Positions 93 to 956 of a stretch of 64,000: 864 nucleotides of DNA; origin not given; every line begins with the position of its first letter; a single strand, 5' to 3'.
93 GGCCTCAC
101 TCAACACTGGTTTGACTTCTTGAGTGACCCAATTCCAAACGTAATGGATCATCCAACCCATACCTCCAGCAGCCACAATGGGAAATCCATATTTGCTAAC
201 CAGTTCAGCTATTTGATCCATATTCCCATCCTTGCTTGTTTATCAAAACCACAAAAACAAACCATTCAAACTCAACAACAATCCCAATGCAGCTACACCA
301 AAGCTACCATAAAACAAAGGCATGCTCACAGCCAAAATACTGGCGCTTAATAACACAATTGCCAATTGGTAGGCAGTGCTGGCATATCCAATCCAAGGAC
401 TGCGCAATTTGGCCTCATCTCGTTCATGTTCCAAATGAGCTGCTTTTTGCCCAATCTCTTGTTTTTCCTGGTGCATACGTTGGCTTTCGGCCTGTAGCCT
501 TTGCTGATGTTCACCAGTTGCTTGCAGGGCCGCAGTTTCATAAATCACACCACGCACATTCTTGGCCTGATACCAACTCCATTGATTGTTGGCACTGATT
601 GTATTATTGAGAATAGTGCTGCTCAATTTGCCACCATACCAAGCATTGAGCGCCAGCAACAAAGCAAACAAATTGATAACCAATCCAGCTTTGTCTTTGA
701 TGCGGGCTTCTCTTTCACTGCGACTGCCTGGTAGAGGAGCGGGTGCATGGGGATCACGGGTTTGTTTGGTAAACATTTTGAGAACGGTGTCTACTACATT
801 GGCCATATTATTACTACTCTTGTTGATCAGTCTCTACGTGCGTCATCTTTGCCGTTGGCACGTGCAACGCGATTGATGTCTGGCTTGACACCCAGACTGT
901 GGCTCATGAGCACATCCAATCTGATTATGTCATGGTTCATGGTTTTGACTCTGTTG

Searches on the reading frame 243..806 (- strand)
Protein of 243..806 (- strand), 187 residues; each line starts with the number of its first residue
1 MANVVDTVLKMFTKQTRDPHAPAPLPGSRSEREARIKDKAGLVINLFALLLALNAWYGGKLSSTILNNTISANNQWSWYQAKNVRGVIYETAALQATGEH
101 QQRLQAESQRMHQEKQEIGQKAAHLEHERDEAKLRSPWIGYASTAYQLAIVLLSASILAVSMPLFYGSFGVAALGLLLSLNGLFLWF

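Call 79: search_protein_families(library=pfam, alignment_id=A1, max_evalue=0.001)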
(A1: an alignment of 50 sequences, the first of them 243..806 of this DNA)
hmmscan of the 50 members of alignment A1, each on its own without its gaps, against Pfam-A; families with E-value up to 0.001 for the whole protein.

A. member 1, window:243-806:- (187 aa): 1 family
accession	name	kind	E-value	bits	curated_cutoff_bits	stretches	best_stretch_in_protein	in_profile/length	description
PF14235.11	DUF4337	-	6.3e-30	104.9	27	1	41-183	5-161/161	Domain of unknown function (DUF4337)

B. families by the number of members that match (of 50 scanned): 16 families
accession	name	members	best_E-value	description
PF25682.1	Phage_VG64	1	2.9e-48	Mycobacterium phage VG64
PF01171.26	ATP_bind_3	1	1e-30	PP-loop family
PF14235.11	DUF4337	1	6.3e-30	Domain of unknown function (DUF4337)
PF00574.28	CLP_protease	1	5.8e-28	Clp protease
PF05996.17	Fe_bilin_red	1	3.4e-26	Ferredoxin-dependent bilin reductase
PF20274.4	cREC_REC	1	3e-24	Cyclic-phosphate processing Receiver domain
PF03330.24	DPBB_1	1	5.8e-24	Lytic transglycolase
PF00293.34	NUDIX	1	1.3e-20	NUDIX domain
PF01126.25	Heme_oxygenase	1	5.8e-15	Heme oxygenase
PF00487.30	FA_desaturase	1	8.7e-13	Fatty acid desaturase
PF06094.17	GGACT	1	1.3e-12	Gamma-glutamyl cyclotransferase, AIG2-like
PF13772.11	AIG2_2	1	3.1e-12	AIG2-like family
PF01467.32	CTP_transf_like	1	2.7e-10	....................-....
PF11351.13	GTA_holin_3TM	1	1.1e-05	Holin of 3TMs, for gene-transfer release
PF00182.24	Glyco_hydro_19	1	4.5e-05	Chitinase class I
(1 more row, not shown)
